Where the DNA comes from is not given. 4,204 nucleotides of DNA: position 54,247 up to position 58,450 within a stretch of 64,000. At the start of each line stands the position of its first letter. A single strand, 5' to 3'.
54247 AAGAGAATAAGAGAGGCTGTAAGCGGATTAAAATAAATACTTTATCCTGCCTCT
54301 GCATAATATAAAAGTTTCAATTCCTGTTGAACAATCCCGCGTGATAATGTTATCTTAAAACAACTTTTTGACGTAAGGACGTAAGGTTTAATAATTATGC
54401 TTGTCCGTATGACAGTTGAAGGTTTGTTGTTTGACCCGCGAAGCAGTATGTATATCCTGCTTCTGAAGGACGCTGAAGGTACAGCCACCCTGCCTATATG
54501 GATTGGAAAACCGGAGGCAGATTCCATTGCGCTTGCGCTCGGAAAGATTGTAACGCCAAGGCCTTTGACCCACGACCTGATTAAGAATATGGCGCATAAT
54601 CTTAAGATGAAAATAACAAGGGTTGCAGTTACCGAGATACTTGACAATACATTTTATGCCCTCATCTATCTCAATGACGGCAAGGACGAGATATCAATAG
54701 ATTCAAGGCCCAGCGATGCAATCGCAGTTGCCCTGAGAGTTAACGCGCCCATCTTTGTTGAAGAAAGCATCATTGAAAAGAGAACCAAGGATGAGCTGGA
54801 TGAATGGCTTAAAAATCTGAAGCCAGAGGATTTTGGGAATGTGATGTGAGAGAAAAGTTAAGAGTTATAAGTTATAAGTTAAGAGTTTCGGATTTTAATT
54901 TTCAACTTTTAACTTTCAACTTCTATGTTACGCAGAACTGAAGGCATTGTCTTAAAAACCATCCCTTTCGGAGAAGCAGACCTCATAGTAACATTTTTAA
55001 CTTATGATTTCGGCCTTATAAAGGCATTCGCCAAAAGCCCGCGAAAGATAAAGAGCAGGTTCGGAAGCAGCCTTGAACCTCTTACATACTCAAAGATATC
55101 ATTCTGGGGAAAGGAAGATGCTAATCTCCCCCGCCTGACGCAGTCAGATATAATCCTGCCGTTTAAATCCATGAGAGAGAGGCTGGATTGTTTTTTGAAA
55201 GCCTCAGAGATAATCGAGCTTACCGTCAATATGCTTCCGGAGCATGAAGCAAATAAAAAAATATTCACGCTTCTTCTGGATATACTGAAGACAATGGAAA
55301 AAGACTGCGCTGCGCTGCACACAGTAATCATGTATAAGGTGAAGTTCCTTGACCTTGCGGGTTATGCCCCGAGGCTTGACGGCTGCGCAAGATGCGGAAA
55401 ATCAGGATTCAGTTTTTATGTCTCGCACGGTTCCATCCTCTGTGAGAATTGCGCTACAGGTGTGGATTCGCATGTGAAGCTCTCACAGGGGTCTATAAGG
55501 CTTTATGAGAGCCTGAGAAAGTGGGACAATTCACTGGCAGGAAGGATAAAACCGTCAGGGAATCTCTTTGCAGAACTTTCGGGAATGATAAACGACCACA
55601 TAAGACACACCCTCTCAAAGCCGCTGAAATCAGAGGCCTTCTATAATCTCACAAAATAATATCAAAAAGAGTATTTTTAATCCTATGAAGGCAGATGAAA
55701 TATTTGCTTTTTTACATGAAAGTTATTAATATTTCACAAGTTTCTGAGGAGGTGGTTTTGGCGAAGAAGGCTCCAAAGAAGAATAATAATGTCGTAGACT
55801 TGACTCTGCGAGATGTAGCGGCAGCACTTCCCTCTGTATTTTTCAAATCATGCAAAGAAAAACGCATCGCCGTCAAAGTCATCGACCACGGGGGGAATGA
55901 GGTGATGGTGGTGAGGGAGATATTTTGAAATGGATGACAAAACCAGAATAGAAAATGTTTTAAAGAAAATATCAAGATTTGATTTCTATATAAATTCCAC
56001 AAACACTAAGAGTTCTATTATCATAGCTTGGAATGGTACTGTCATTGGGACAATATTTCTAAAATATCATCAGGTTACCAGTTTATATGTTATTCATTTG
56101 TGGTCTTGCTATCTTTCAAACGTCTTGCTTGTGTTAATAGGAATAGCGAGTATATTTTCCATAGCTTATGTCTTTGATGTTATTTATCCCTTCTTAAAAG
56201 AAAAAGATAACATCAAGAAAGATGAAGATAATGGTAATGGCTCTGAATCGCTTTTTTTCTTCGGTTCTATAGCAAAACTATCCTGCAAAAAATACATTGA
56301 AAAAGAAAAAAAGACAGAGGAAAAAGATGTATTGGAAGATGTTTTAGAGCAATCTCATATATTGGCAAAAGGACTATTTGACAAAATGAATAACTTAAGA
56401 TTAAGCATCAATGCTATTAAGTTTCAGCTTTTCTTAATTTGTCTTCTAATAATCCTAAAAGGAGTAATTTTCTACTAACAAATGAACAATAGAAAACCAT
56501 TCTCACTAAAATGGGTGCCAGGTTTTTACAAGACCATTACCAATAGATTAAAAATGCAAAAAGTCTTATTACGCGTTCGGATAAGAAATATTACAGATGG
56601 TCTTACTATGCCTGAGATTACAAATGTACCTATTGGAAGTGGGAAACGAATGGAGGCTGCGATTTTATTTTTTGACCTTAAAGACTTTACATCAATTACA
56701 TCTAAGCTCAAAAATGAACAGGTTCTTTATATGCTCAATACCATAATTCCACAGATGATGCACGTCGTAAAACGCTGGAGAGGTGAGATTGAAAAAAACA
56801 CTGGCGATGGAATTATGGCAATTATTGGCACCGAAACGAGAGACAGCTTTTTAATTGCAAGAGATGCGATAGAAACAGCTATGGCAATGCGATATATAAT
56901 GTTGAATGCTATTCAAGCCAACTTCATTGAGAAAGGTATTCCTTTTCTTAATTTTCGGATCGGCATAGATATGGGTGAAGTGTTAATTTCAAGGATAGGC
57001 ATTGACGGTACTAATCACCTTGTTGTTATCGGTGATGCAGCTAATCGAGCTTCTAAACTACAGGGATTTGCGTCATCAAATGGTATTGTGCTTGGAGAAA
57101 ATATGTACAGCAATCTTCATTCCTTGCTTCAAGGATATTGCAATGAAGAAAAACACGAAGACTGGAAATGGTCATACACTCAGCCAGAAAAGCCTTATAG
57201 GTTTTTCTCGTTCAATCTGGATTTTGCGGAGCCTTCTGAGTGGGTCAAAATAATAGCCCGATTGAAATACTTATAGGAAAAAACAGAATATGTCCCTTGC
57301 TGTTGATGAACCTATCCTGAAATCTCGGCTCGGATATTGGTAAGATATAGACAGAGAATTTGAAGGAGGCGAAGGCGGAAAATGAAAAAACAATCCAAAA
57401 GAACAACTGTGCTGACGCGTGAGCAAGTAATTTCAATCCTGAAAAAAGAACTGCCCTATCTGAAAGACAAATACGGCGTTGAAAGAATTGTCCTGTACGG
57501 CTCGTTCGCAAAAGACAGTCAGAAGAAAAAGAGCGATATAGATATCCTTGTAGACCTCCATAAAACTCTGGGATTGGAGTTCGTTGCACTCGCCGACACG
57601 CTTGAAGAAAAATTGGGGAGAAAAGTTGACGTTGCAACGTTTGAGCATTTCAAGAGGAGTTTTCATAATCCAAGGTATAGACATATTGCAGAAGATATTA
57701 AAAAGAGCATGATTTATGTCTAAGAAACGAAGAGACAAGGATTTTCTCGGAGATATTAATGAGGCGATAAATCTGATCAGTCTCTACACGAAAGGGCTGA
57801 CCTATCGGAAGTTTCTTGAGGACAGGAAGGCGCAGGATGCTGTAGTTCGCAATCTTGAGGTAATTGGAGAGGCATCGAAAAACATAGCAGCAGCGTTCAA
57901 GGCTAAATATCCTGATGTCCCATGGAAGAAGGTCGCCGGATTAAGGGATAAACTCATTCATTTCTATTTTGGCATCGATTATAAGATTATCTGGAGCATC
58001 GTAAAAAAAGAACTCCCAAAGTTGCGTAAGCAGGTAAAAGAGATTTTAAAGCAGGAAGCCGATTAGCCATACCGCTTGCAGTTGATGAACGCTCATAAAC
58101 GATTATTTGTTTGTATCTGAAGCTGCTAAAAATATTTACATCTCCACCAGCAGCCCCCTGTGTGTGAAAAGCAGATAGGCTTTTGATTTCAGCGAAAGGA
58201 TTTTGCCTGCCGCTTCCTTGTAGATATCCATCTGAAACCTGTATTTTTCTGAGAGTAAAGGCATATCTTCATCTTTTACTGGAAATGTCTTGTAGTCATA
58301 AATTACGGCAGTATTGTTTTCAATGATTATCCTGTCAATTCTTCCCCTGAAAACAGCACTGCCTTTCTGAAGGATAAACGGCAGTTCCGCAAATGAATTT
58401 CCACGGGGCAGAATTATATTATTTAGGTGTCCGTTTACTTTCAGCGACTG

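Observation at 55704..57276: Pycsar-like cyclic-nucleotide defence operon with effector-first gene order and an extra coupled small ORF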

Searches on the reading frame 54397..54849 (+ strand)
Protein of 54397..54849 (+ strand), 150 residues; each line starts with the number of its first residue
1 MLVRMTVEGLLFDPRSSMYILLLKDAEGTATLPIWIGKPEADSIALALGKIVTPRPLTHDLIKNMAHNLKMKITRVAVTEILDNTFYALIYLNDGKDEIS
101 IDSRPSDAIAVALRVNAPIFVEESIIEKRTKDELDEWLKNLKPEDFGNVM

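Call 4: search_protein_families(library=pfam, proteins=[window:54397-54849:+], max_evalue=1)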
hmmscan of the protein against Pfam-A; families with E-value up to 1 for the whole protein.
window:54397-54849:+ (150 aa): 1 family
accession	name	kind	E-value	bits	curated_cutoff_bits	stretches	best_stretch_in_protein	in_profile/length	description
PF02577.19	BFN_dom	-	2e-39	134.4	27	1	21-130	1-108/112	Bifunctional nuclease domain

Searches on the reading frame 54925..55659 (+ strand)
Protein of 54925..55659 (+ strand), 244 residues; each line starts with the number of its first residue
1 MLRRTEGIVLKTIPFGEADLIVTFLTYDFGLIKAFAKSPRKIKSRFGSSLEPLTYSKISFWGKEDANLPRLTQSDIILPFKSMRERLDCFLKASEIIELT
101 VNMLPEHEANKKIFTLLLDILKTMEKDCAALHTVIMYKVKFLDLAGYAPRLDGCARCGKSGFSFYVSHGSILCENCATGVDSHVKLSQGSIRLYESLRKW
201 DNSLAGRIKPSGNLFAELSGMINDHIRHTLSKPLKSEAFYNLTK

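Call 4: search_protein_families(library=pfam, proteins=[window:54925-55659:+], max_evalue=1)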
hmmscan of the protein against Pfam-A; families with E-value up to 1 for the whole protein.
window:54925-55659:+ (244 aa): 4 families
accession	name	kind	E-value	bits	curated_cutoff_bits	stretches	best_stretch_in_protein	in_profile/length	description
PF02565.21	RecO_C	-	4e-24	85.6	22.1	1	93-237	10-156/157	Recombination protein O C terminal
PF11967.14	RecO_N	-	3.6e-22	78.6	27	1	3-79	4-79/80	Recombination protein O N terminal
PF10080.14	FtrD-like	-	0.05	14.2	26.3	1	150-181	33-62/101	Membrane iron-sulfur containing protein FtrD-like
PF23264.1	DUF7073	-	0.082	13.6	27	1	83-145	8-65/95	Domain of unknown function (DUF7073)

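Call 11: find_related_loci(query=window:54925-55656:+, collection=metagenome_contigs, flank=10000)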
Query window:54925-55656:+ (244 aa) in metagenome_contigs; peptide patterns used: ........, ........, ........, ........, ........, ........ (x = any residue, [..] = any of these).
85 stretches matched a pattern; 34 encode a relative of the query (tblastn E <= 1e-3); 33 distinct loci.
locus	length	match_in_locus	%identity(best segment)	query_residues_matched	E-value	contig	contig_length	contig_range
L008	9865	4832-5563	97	1-244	5e-161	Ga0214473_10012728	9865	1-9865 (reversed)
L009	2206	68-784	97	1-239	1e-169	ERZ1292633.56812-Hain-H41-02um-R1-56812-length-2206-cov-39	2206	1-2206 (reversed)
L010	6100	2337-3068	94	1-244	4e-157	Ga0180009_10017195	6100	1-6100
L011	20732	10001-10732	93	1-242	4e-154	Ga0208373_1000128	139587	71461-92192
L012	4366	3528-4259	92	1-244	1e-156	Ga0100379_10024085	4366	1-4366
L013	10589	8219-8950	92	1-244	4e-153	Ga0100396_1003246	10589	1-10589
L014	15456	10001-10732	92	1-244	7e-153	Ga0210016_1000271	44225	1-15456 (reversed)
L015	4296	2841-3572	92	1-244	1e-156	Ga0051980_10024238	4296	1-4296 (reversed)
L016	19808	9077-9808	92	1-244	1e-152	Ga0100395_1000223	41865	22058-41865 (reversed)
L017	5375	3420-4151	92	1-244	3e-154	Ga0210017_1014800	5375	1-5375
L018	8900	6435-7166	92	1-244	7e-153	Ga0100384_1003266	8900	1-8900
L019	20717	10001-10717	85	1-239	1e-141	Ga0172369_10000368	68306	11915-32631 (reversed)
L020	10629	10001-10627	92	1-209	9e-130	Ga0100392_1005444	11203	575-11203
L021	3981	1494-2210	76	1-239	2e-127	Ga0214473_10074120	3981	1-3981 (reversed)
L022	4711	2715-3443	73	1-243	3e-124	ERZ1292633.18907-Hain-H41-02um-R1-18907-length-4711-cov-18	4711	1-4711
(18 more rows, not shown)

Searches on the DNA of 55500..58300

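Call 19: search_rna_families(source=window, start=55500, end=58300, threshold=evalue, max_evalue=1)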
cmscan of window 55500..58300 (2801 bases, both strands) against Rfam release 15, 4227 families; matches with E-value up to 1: 1.
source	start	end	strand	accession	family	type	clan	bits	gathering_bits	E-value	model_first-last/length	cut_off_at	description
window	56113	56230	+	RF02555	hveRNA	Gene; rRNA;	-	26.3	90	0.21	1-124/124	no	mt-5S-like H. vermiformis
